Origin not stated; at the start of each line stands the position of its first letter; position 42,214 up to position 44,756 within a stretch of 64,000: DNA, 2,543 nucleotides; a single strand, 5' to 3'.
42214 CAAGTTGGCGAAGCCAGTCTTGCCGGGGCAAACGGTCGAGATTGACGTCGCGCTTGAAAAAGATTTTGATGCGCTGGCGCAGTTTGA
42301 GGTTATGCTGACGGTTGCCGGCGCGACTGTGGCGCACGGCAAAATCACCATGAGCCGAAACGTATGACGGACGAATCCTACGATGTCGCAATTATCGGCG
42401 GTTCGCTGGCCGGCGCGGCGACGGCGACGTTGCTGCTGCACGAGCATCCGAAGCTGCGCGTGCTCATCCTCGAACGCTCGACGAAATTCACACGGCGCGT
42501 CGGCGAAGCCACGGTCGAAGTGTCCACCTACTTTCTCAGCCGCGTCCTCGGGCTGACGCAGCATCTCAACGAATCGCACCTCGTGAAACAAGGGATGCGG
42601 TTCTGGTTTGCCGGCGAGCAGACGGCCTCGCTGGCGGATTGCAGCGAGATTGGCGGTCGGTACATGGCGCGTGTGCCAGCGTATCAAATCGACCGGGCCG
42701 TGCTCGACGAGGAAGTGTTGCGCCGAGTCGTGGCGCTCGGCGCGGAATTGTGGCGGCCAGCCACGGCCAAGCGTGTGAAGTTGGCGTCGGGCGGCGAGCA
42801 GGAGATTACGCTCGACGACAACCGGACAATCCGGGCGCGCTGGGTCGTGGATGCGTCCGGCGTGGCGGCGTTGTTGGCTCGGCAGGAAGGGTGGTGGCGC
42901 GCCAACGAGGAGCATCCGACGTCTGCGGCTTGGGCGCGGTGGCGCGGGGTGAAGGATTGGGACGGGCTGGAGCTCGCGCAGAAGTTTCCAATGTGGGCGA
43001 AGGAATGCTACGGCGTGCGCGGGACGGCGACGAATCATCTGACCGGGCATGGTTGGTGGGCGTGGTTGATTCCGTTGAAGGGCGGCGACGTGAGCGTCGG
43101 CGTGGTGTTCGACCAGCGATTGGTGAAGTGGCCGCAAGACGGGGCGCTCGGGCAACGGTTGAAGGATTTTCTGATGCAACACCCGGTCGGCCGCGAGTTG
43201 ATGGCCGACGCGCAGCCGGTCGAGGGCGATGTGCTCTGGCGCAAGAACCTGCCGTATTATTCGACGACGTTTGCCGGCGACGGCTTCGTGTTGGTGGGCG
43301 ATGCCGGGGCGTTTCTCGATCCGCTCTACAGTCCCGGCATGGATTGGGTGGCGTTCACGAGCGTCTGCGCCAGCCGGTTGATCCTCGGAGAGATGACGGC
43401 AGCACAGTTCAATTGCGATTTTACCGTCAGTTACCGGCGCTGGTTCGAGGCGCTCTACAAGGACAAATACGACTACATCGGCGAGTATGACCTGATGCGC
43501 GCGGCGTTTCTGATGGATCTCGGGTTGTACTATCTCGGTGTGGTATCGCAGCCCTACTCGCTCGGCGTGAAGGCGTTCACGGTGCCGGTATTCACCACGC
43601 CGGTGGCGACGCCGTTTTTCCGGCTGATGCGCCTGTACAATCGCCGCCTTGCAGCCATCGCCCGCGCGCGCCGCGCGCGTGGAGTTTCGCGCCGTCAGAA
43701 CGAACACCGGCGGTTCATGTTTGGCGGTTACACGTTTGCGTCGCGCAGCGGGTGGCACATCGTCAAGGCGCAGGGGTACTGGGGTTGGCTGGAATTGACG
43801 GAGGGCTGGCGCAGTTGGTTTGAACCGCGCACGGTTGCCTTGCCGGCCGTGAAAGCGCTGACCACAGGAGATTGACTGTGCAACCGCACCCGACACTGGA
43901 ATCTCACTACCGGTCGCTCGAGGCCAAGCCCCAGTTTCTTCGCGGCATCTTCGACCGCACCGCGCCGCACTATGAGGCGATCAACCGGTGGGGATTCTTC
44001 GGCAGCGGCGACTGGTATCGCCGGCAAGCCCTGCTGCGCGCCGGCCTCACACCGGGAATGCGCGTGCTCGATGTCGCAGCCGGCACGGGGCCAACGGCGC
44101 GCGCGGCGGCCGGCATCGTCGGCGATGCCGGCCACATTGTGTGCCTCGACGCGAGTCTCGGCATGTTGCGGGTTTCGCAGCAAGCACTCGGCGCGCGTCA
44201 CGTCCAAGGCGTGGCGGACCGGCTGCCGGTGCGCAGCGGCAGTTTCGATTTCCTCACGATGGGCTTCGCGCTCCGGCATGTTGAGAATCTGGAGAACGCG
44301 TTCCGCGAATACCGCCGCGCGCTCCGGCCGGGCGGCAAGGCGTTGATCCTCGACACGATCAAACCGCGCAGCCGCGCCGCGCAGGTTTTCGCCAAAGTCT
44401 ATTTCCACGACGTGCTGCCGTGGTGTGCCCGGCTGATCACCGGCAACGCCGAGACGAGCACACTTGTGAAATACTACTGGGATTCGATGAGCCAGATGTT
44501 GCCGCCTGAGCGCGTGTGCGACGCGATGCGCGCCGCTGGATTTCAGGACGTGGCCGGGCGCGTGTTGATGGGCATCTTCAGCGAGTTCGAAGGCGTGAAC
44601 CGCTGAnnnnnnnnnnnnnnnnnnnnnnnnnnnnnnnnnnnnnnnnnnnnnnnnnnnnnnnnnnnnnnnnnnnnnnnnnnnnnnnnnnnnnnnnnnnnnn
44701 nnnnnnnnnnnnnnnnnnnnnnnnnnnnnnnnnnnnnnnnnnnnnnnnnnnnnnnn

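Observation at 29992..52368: Large aryl-polyene/flexirubin-like lipid cluster decorated with two flavin halogenases, two B12-radical-SAM enzymes and an HpnI/K/A-like glyco-module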

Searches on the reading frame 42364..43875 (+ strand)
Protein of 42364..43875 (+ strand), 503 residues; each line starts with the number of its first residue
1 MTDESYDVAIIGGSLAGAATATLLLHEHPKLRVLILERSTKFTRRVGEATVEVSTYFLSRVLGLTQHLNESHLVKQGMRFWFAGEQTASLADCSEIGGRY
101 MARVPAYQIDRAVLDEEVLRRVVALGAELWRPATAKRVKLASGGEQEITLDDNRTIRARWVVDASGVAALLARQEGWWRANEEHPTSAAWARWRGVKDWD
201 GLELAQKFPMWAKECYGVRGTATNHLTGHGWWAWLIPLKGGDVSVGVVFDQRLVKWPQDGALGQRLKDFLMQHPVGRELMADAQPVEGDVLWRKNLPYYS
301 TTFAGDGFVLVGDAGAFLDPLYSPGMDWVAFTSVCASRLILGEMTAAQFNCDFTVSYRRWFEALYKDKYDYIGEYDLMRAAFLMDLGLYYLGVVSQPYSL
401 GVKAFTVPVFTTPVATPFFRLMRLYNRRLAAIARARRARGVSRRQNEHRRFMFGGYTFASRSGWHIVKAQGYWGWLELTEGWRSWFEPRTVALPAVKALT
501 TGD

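Call 7: search_protein_families(library=pfam, proteins=[window:42364-43875:+], max_evalue=0.01)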
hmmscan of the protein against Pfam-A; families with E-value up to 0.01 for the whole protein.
window:42364-43875:+ (503 aa): 5 families
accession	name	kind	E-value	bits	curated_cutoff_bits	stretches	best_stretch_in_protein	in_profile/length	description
PF04820.20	Trp_halogenase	-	1.2e-17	64.4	21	2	105-331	151-345/458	Tryptophan halogenase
PF05834.18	Lycopene_cycl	-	7e-12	45.5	23.4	1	7-170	1-144/380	Lycopene cyclase protein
PF01494.25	FAD_binding_3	-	3e-08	33.7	22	1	6-182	2-174/349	FAD binding domain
PF12831.13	FAD_oxidored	-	0.00016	21.5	27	1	7-186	1-165/416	FAD dependent oxidoreductase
PF13450.12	NAD_binding_8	-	0.008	16.9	21.9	0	10-42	1-31/68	NAD(P)-binding Rossmann-like domain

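Call 9: search_protein_families(library=ncbifam, proteins=[window:42364-43875:+], max_evalue=0.001)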
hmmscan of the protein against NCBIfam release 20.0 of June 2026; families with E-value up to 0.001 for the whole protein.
window:42364-43875:+ (503 aa): 22 families
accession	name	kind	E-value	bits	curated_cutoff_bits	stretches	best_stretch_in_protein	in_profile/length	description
NF033113.0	halo_ClmS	equivalog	7.9e-28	97.3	900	1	7-372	4-349/570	chloramphenicol-biosynthetic FADH2-dependent halogenase CmlS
NF049967.1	QhpG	equivalog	9.9e-24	84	240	1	8-337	1-283/423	flavin-dependent monooxygenase QhpG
NF038171.1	maturase_LodB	equivalog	2e-21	76.5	400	2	7-177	1-169/361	lysine-epsilon-oxidase maturase LodB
TIGR02032.1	GG-red-SF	subfamily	5e-20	72.4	158.8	1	6-339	1-296/297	geranylgeranyl reductase family protein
NF038174.1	maturase_GoxB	equivalog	3.5e-13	49.3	400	1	7-175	2-161/358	glycine oxidase maturase GoxB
NF045655.1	MkRedMenJ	equivalog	1.7e-09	37.1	700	1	3-359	2-334/406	menaquinone reductase MenJ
NF041080.1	DGGGPL_reductase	equivalog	2.4e-09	36.6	580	1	5-350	1-321/447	digeranylgeranylglycerophospholipid reductase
TIGR01988.1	Ubi-OHases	subfamily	4.8e-09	35.5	224.65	1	7-174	1-170/387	ubiquinone biosynthesis hydroxylase, UbiH/UbiF/VisC/COQ6 family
TIGR01790.1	carotene-cycl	subfamily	6.6e-08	32.1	209.5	1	108-174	81-145/387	lycopene cyclase family protein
NF005452.0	PRK07045.1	equivalog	3.8e-06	26.1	397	1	1-173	1-169/388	putative monooxygenase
NF005788.0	PRK07608.1-3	equivalog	5.3e-06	25.4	478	1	5-178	2-175/388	UbiH/UbiF family hydroxylase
NF005691.0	PRK07494.1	equivalog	2e-05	23.3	459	1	2-168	5-167/404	UbiH/UbiF family hydroxylase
NF005949.0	PRK08013.1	equivalog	3.1e-05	23.1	620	0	4-173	2-172/401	FAD-dependent 2-octaprenylphenol hydroxylase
TIGR01789.1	lycopene_cycl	equivalog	5.1e-05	22.5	215.2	0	7-41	1-35/370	lycopene beta-cyclase CrtY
NF007542.0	PRK10157.1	subfamily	7.3e-05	21.6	610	1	1-362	1-353/428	FAD-dependent oxidoreductase FixC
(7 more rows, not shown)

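Call 12: search_solved_structures(query=window:42364-43875:+, show_alignments=2, max_evalue=0.001)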
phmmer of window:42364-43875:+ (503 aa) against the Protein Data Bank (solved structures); distinct sequences matched with E-value up to 0.001: 25.
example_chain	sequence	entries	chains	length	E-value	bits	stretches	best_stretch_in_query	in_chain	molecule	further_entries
3e1t_A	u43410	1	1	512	7.2e-19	71.4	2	231-366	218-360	Halogenase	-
5dbj_E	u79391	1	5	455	1.1e-16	64.3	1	1-375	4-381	FADH2-dependent halogenase PltA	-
8zop_A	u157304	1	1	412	1.8e-16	63.5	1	4-337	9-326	Halogenase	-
3i3l_A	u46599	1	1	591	5.8e-16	61.8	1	7-373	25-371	Alkylhalidase CmlS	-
5buk_A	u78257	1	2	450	4.2e-12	49.1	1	226-378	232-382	FADH2-dependent halogenase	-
3nix_A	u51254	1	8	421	4.7e-11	45.6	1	3-332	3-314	Flavoprotein/dehydrogenase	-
6bzt_A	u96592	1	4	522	5.3e-11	45.4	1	5-334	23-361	Halogenase PltM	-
8gu0_A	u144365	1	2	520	5.6e-11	45.4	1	154-336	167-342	Non-heme halogenase radH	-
6bza_A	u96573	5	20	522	8e-11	44.9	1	5-334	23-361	Halogenase PltM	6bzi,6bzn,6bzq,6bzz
7xgb_A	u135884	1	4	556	3.2e-10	42.9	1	3-363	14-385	Tetracycline 7-halogenase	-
7v0b_A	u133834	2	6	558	3.3e-10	42.8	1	3-363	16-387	Tetracycline 7-halogenase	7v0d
7fco_A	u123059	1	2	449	1.5e-09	40.7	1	224-382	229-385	ChlB4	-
5bva_A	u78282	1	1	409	3e-09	39.7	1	6-362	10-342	flavin-dependent halogenase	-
5wgv_A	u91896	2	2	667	4.6e-09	39.1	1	252-339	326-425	Flavin-dependent halogenase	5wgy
5bul_A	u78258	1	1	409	4.9e-09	39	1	6-362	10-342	flavin-dependent halogenase triple mutant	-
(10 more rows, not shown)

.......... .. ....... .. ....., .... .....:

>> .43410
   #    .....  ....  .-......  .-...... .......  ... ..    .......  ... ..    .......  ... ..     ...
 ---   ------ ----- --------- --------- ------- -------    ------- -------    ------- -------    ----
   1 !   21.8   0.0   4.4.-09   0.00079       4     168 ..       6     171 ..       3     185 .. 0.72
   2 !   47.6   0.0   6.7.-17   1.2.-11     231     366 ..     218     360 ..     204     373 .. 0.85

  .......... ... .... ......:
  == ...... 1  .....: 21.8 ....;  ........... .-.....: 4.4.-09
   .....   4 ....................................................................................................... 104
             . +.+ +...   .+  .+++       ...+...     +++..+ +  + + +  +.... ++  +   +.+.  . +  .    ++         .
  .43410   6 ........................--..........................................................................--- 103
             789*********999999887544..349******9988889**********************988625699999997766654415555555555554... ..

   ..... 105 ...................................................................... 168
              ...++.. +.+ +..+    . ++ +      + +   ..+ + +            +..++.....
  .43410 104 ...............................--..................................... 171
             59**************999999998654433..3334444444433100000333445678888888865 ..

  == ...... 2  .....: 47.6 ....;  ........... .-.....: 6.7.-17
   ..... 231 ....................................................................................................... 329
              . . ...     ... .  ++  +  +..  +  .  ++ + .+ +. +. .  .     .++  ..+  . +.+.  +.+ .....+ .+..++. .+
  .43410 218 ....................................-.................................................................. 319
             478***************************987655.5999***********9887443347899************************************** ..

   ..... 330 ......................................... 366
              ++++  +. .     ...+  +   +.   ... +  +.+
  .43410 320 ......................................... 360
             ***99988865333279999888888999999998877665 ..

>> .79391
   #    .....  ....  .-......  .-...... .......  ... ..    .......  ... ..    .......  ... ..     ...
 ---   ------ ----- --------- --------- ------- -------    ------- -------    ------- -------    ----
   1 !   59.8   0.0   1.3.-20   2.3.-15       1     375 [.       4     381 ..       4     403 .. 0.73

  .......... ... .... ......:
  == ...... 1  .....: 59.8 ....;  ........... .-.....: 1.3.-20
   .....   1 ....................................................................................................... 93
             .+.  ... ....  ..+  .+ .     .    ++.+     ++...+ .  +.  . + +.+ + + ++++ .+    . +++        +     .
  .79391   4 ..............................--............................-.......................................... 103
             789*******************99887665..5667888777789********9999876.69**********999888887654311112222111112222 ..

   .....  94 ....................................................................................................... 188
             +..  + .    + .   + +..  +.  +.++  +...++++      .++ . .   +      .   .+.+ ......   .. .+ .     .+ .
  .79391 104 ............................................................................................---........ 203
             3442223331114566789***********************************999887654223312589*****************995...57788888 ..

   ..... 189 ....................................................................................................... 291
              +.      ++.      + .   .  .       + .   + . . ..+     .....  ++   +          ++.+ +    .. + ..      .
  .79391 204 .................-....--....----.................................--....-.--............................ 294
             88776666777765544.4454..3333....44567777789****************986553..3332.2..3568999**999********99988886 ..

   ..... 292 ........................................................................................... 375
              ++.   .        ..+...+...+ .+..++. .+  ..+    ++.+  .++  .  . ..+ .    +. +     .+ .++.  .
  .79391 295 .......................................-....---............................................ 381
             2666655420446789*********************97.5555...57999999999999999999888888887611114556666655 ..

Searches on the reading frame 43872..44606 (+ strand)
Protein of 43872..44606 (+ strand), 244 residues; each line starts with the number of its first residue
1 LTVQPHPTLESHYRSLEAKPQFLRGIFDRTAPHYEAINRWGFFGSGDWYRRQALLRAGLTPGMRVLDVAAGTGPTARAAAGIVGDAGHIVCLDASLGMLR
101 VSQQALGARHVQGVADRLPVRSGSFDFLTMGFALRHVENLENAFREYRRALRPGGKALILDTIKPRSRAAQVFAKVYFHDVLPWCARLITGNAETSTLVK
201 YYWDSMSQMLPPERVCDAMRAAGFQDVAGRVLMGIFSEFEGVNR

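Call 7: search_protein_families(library=pfam, proteins=[window:43872-44606:+], max_evalue=0.01)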
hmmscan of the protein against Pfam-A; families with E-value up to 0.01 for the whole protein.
window:43872-44606:+ (244 aa): 7 families
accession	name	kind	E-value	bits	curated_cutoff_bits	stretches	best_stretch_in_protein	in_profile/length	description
PF01209.24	Ubie_methyltran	-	4.4e-27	95.4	20.1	1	19-228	5-217/233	ubiE/COQ5 methyltransferase family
PF08241.18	Methyltransf_11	-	7.1e-18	65.5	21.2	1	66-159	1-95/95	Methyltransferase domain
PF13649.12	Methyltransf_25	-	9e-16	58.8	27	1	65-155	1-97/97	Methyltransferase domain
PF13489.12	Methyltransf_23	-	6.6e-11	42.6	27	1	53-227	12-162/164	Methyltransferase domain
PF08242.18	Methyltransf_12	-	6.6e-10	40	30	1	66-156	1-97/98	Methyltransferase domain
PF13847.12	Methyltransf_31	-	9.9e-09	35.5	27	1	60-162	2-112/145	Methyltransferase domain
PF01135.25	PCMT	-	9.9e-05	22.6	20.3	1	55-112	69-124/210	Protein-L-isoaspartate(D-aspartate) O-methyltransferase (PCMT)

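Call 9: search_protein_families(library=ncbifam, proteins=[window:43872-44606:+], max_evalue=0.001)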
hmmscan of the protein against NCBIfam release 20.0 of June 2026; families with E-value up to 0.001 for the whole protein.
window:43872-44606:+ (244 aa): 24 families
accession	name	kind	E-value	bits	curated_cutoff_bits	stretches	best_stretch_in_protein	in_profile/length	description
NF001244.0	PRK00216.1-5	equivalog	1.4e-39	135.8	216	1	20-230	7-221/236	bifunctional demethylmenaquinone methyltransferase/2-methoxy-6-polyprenyl-1,4-benzoquinol methylase UbiE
TIGR01934.1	MenG_MenH_UbiE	subfamily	3.1e-36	124.8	158.35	1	25-232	3-211/223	ubiquinone/menaquinone biosynthesis methyltransferase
NF001241.0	PRK00216.1-2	equivalog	2.4e-30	105.9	327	1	15-234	5-219/231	demethylmenaquinone methyltransferase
NF052510.1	methyltran_MpqE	exception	1.8e-29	102.8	335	1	18-233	3-223/234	methyl-plastoquinone biosynthesis methyltransferase MpqE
NF001240.0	PRK00216.1-1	equivalog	6.5e-28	97.4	378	1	19-229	21-235/251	bifunctional demethylmenaquinone methyltransferase/2-methoxy-6-polyprenyl-1,4-benzoquinol methylase UbiE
NF001243.0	PRK00216.1-4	equivalog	3.8e-26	91.9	235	1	18-229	4-218/237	demethylmenaquinone methyltransferase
TIGR02752.1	MenG_heptapren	equivalog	1.1e-24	87.2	419.85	1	19-228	3-215/231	demethylmenaquinone methyltransferase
NF001242.0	PRK00216.1-3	equivalog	1.3e-24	87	351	1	18-234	25-247/258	bifunctional demethylmenaquinone methyltransferase/2-methoxy-6-polyprenyl-1,4-benzoquinol methylase UbiE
NF004452.0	PRK05785.1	equivalog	1.8e-18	66.9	207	1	16-194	4-178/228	hypothetical protein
NF045667.1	MTase_DVU1556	equivalog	8.8e-15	54.7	155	1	51-225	12-161/213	DVU_1556 family methyltransferase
NF041537.1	ArsM_AhpD_UU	exception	4.8e-12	45.3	510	1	59-166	74-187/345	arsenite methyltransferase/AhpD domain selenoprotein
NF043040.1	corrin_prot_MT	hypoth_equivalog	7.9e-12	45.1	180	1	30-176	11-164/216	corrinoid protein-associated methyltransferase CpaM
NF047649.1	MTase_UXPK_star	exception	4.7e-10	39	460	1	59-163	75-185/283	methyltransferase/UXPK-star double selenoprotein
NF008823.0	PRK11873.1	subfamily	3.5e-09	36.6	263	1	57-164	73-186/272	arsenite methyltransferase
TIGR02072.1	BioC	equivalog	7.5e-09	35.7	184.95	1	63-158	36-131/244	malonyl-ACP O-methyltransferase BioC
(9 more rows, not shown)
